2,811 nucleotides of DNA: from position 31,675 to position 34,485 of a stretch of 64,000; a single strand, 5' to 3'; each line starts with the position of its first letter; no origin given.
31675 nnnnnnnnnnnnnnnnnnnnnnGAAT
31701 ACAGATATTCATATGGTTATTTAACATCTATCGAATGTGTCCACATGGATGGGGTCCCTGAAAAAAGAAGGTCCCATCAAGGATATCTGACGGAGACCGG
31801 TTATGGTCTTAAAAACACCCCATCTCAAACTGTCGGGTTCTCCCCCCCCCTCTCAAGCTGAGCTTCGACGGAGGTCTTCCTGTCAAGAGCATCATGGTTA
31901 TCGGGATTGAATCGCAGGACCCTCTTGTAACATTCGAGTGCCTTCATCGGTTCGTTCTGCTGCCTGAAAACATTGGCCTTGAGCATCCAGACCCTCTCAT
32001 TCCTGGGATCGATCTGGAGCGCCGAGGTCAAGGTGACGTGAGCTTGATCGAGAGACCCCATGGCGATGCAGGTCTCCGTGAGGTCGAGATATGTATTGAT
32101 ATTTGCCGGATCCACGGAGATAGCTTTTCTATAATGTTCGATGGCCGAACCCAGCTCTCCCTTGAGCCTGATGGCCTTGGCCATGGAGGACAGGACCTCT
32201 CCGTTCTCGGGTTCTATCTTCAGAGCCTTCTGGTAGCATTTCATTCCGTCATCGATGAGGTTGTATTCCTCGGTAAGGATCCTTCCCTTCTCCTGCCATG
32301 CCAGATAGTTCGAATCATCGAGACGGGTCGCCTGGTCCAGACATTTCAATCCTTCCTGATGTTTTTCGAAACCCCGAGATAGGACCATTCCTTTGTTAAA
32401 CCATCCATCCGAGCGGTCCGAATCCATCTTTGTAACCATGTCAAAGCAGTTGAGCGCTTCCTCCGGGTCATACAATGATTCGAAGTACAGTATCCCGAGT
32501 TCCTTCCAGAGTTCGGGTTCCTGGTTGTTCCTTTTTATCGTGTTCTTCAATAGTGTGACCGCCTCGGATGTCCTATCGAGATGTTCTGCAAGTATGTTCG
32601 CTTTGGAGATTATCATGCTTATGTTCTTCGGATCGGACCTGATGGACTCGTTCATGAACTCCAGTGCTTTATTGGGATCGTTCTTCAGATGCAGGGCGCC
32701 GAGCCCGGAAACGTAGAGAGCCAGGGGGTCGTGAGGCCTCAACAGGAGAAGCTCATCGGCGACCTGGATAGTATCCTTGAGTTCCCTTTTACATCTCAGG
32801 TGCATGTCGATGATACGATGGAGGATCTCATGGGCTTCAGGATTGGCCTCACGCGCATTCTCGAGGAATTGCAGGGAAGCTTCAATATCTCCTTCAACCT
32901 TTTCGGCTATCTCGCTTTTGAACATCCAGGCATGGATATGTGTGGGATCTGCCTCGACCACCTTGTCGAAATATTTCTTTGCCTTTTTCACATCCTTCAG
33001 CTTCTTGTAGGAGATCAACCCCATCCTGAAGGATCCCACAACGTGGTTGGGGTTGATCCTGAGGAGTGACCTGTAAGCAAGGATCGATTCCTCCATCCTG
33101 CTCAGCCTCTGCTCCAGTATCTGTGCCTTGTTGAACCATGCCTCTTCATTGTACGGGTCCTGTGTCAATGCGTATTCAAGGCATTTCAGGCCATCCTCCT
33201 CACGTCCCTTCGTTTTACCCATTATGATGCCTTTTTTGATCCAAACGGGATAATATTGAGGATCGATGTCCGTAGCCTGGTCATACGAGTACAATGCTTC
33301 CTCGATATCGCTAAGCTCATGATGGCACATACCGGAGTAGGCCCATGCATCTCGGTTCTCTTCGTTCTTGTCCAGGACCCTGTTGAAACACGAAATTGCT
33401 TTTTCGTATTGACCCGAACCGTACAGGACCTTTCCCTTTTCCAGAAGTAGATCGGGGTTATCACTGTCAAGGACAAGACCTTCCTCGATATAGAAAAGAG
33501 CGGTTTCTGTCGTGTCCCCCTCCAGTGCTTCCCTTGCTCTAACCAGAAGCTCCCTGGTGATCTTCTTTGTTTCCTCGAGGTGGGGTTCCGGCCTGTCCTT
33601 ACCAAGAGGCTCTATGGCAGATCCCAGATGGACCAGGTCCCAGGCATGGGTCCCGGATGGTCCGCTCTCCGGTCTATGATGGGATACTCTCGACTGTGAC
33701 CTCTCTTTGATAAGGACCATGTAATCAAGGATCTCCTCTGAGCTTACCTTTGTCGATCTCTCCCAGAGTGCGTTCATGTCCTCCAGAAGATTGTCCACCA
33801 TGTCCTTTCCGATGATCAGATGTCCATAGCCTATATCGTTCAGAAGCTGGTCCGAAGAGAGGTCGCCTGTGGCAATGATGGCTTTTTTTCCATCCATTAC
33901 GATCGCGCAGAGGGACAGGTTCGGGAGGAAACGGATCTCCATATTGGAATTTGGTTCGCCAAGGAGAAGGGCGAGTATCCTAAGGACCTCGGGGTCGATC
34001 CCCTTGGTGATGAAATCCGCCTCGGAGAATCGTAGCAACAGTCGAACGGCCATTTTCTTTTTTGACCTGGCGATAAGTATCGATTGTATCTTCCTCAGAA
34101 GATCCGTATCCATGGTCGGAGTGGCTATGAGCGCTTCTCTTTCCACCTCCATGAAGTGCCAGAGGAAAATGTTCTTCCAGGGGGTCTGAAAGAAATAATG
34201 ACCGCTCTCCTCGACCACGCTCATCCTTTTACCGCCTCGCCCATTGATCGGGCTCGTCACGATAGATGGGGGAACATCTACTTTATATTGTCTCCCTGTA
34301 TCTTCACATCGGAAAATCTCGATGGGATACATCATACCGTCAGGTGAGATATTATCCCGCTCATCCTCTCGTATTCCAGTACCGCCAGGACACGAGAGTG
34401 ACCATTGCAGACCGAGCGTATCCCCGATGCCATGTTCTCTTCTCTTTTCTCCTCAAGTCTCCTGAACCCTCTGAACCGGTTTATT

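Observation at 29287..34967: KaiC-like ATPase plus two degenerate KaiC-like pseudo-ATPases in a tightly overlapping string with a TPR/PLD-like protein, a TraB-like protein and a zinc-ribbon protein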

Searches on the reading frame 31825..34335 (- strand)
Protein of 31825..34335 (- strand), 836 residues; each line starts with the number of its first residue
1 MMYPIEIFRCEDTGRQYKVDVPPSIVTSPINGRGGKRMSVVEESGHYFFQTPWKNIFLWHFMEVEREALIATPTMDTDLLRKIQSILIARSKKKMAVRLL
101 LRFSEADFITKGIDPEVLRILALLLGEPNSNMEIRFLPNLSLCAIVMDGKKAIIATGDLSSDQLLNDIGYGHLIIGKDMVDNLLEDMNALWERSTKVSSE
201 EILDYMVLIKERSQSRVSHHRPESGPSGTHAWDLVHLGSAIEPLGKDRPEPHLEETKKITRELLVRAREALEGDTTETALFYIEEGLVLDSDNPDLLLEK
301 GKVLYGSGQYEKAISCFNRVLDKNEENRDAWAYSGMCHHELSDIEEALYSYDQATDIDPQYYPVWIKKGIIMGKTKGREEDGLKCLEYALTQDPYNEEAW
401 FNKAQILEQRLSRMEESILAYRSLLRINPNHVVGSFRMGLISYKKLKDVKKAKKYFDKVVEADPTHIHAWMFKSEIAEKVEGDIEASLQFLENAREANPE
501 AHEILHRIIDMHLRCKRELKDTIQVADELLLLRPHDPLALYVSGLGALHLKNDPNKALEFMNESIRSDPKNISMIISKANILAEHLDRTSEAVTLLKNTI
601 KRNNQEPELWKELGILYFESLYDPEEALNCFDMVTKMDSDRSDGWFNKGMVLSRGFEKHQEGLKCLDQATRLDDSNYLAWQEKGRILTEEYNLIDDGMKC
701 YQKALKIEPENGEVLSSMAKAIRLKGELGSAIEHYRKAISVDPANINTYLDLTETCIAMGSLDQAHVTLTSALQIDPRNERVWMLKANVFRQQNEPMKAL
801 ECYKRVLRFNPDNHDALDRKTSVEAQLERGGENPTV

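Call 3: search_protein_families(library=pfam, proteins=[window:31825-34335:-], max_evalue=0.1)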
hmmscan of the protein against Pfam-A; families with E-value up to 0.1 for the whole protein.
window:31825-34335:- (836 aa): 37 families (the best 25 are shown)
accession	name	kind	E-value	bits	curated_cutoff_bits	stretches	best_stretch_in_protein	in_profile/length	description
PF00515.34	TPR_1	-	3.4e-41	137.9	27.8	5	781-813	2-34/34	Tetratricopeptide repeat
PF07719.23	TPR_2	-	4.9e-41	135.9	27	5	295-327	2-34/34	Tetratricopeptide repeat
PF13414.12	TPR_11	-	1.1e-40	137.4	26.8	4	723-752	5-34/42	TPR repeat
PF13428.12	TPR_14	-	1.2e-40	134.1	23.5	3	782-817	3-38/44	Tetratricopeptide repeat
PF14559.12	TPR_19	-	3.7e-38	130.1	25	3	726-788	5-67/68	Tetratricopeptide repeat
PF13431.12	TPR_17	-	1.8e-37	124.9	24.4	2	385-408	1-24/34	Tetratricopeptide repeat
PF13432.12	TPR_16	-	2e-34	118.1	32.7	2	298-361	1-64/65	Tetratricopeptide repeat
PF13181.12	TPR_8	-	4.2e-34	114.2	25.7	2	443-466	11-34/34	Tetratricopeptide repeat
PF23914.1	TPR_CcmH_CycH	-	8.7e-25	87.8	42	5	728-814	66-155/158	Cytochrome c-type biogenesis protein H TPR domain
PF13371.12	TPR_9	-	1.9e-22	79.5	35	1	274-330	9-65/73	Tetratricopeptide repeat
PF13424.12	TPR_12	-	4.3e-17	62.5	30.1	2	297-359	6-76/77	Tetratricopeptide repeat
PF01239.28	PPTA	-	5e-17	60.9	29.5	0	381-409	3-31/32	Protein prenyltransferase alpha subunit repeat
PF12895.13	ANAPC3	-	2.4e-16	60.2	27.2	1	276-352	5-80/82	Anaphase-promoting complex, cyclosome, subunit 3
PF13174.12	TPR_6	-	4.5e-16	58.8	26.3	1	436-465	4-32/33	Tetratricopeptide repeat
PF25064.1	ARM_TT21_5th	-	6.5e-13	49.4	27.8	1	483-568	16-101/117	TT21 fifth ARM repeats domain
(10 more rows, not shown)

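Call 4: search_protein_families(library=ncbifam, proteins=[window:31825-34335:-], max_evalue=0.1)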
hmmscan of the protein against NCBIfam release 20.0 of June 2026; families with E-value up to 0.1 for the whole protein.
window:31825-34335:- (836 aa): 43 families (the best 25 are shown)
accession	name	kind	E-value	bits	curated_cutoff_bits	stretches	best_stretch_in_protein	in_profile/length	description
TIGR02917.1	PEP_TPR_lipo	equivalog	5.1e-45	153.7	312.2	3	270-577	339-640/899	XrtA/PEP-CTERM system TPR-repeat protein PrsT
NF040959.1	MamA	equivalog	1.8e-35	122.3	200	4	290-461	33-201/204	magnetosome protein MamA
TIGR02521.1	type_IV_pilW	equivalog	1.9e-26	93.1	154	3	748-817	33-102/234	type IV pilus biogenesis/stability protein PilW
NF008757.0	PRK11788.1-5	equivalog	2.8e-21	76.1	363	3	377-528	194-342/388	lipopolysaccharide assembly protein LapB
TIGR02552.1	LcrH_SycD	equivalog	9.9e-21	73.9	104.8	2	304-391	28-114/136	SycD/LcrH family type III secretion system chaperone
TIGR03939.1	PGA_TPR_OMP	equivalog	1.6e-20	72.9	366.65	2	700-827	75-201/800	poly-beta-1,6 N-acetyl-D-glucosamine export porin PgaA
NF033758.1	gliding_GltE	equivalog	6.2e-19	68.3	225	4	669-809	214-354/411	adventurous gliding motility TPR repeat lipoprotein GltE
TIGR00990.1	3a0801s09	subfamily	1.2e-18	67.2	757.25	3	658-805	346-492/615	mitochondrial import receptor subunit TOM70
NF033920.0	C39_PA2778_fam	equivalog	5.3e-18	65.4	150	2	396-497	155-253/255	PA2778 family cysteine peptidase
NF040561.1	PrimPol_Msp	equivalog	8.7e-15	54.3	200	1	271-346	2-76/515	CRISPR-associated primase-polymerase type A1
NF033762.1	social_mot_Tgl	equivalog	1.3e-14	54.2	225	2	693-774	46-128/252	social motility TPR repeat lipoprotein Tgl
NF047371.1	FlcA_CTERM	equivalog_domain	4.5e-12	45.2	300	2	555-620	172-238/646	periplasmic flagellar collar protein FlcA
NF053607.1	CHU_0125_OmpA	equivalog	5.9e-12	44.9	620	2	297-416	22-138/639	CHU_0125 family OmpA-like outer membrane integrity protein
NF041522.1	TPR_sll0314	equivalog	1.7e-10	40.6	225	0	275-325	195-252/275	Sll0314/Alr1548 family TPR repeat-containing protein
NF008753.0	PRK11788.1-1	equivalog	2.1e-09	37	395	1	748-808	182-242/389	lipopolysaccharide assembly protein LapB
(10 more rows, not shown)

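Call 69: search_protein_families(library=padloc, proteins=[window:31825-34224:-], max_evalue=0.01)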
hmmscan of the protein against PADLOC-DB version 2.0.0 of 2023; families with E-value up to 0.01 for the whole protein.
window:31825-34224:- (799 aa): 9 families
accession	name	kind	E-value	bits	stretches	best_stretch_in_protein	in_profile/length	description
PDLC01101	PrimPol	-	2.1e-10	37.9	0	623-708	19-100/490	adaptation polymerase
PDLC04481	PDC-M16B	-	1.1e-08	32.3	1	220-320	142-242/471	-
PDLC04488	PDC-M16B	-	2.1e-06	24.7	0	518-594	245-318/634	-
PDLC04781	PDC-M71B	-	2.5e-06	24.5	1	688-768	129-209/515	-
PDLC01092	C3a198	-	5e-06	23.7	1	657-759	251-357/523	TPR protein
PDLC01171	TPR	-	8.7e-06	23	1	661-764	236-343/504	TPR repeats containing protein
PDLC02592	DrmC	-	0.00081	17.2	0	106-152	178-223/234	DrmC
PDLC04482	PDC-M16B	-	0.0018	15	0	544-600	189-243/555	-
PDLC02611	DrmC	-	0.0086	14.3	0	100-156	76-132/138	DrmC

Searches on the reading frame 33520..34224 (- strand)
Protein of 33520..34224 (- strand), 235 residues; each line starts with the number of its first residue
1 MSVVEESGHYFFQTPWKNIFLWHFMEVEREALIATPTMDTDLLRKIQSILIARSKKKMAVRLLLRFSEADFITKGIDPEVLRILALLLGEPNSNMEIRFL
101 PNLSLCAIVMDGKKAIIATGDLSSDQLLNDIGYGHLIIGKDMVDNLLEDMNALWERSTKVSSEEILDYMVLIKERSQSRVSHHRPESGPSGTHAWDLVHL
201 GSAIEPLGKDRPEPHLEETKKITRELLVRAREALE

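Call 17: search_solved_structures(query=A2, max_evalue=10, show_alignments=2)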
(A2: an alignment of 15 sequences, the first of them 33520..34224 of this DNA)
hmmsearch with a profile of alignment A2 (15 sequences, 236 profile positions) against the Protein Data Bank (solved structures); distinct sequences matched with E-value up to 10: 5.
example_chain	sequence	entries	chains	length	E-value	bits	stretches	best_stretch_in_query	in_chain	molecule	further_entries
7aef_q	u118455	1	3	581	0.55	12.8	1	108-167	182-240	Phosphoserine phosphatase SerB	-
4aos_A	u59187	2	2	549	1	11.9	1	145-190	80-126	STEROID MONOOXYGENASE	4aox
4ap1_A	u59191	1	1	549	1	11.9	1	145-190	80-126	STEROID MONOOXYGENASE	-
4ap3_A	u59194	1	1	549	1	11.9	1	145-190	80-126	STEROID MONOOXYGENASE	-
6ysl_A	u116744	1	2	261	1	11.9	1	174-235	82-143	Motility protein B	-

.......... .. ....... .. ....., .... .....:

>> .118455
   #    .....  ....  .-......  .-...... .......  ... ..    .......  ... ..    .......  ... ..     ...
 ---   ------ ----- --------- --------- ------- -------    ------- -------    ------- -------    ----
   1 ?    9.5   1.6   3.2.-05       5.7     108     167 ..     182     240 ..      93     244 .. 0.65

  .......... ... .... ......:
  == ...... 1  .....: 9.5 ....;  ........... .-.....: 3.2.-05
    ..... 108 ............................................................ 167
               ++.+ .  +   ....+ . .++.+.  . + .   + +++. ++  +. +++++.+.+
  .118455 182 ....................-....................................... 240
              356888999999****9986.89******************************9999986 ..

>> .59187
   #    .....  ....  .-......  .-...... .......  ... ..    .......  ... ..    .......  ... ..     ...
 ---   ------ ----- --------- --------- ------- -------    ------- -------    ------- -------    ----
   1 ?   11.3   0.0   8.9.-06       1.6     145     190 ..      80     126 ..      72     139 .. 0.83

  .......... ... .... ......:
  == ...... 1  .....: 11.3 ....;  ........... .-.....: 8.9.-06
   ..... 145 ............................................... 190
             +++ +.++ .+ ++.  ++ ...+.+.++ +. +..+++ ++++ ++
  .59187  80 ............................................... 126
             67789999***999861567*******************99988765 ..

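Call 26: search_protein_families(library=pfam, alignment_id=A2, max_evalue=10)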
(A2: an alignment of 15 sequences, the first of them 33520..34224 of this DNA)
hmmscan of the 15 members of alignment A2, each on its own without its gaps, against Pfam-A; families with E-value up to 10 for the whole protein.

A. member 1, window:33520-34224:- (235 aa): 1 family
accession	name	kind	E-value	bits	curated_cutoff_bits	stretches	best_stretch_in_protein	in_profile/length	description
PF10597.14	U5_2-snRNA_bdg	-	0.15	12.6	33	0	18-73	55-109/134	U5-snRNA binding site 2 of PrP8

B. families by the number of members that match (of 15 scanned): 9 families
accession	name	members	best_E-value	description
PF24217.1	DUF7436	1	0.0043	Family of unknown function (DUF7436)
PF03415.19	Peptidase_C11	1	0.01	Clostripain family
PF05157.20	MshEN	1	0.058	MshEN domain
PF13091.12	PLDc_2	1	0.062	PLD-like domain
PF14840.11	DNA_pol3_delt_C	1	0.073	Processivity clamp loader gamma complex DNA pol III C-term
PF05288.16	Pox_A3L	1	0.12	Poxvirus A3L Protein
PF13743.12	Thioredoxin_5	1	0.12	Thioredoxin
PF10597.14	U5_2-snRNA_bdg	1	0.15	U5-snRNA binding site 2 of PrP8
PF11495.14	Regulator_TrmB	1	0.22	Archaeal transcriptional regulator TrmB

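Call 29: find_homologous_proteins(query=window:33520-34224:-, max_evalue=0.001)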
Query window:33520-34224:- (235 aa): 2 proteins with E <= 0.001 among 747 candidates.
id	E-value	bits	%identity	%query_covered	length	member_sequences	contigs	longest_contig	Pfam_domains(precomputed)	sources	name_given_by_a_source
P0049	3.7e-87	310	61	100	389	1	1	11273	PF13431.13,PF23914.2,PF13414.13,PF13428.13,PF14559.13,PF13371.13,PF00515.35,PF12895.14,PF13424.13,PF13432.13,PF13181.13,PF01239.29,PF07719.24,PF13174.13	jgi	jgi:Tfp pilus assembly protein PilF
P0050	8.0e-49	184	56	66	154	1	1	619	-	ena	-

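Call 52: predict_structure(alignment_id=A7)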
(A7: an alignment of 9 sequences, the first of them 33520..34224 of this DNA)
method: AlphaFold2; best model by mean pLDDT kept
length: 235 residues; sequences in the alignment: 9
mean_pLDDT: 73.3   pTM: 0.71
mean pLDDT of the five models: 73.3, 73.1, 69.4, 66.1, 64.1
residues with pLDDT >= 90: 32; 70-90: 116; 50-70: 54; < 50: 33
segments of 3 or more residues with pLDDT < 50: 1-5, 127-131, 183-196, 233-235
pLDDT, mean of each block of 10 residues (from residue 1): 49 69 88 88 89 85 84 80 89 85 84 82 57 72 86 89 89 75 43 53 58 52 53 47
secondary structure, 60 per line:
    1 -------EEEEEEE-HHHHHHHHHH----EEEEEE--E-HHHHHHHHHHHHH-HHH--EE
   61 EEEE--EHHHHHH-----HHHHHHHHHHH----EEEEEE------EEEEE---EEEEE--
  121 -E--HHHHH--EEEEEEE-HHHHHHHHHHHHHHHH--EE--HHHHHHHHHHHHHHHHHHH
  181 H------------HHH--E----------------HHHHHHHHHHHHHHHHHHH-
elements in order: E8-14 H16-25 E30-35 H40-52 E59-64 H68-73 H79-89 E94-99 E106-110 E114-118 H125-129 E132-138 H140-155 H162-181 H216-234
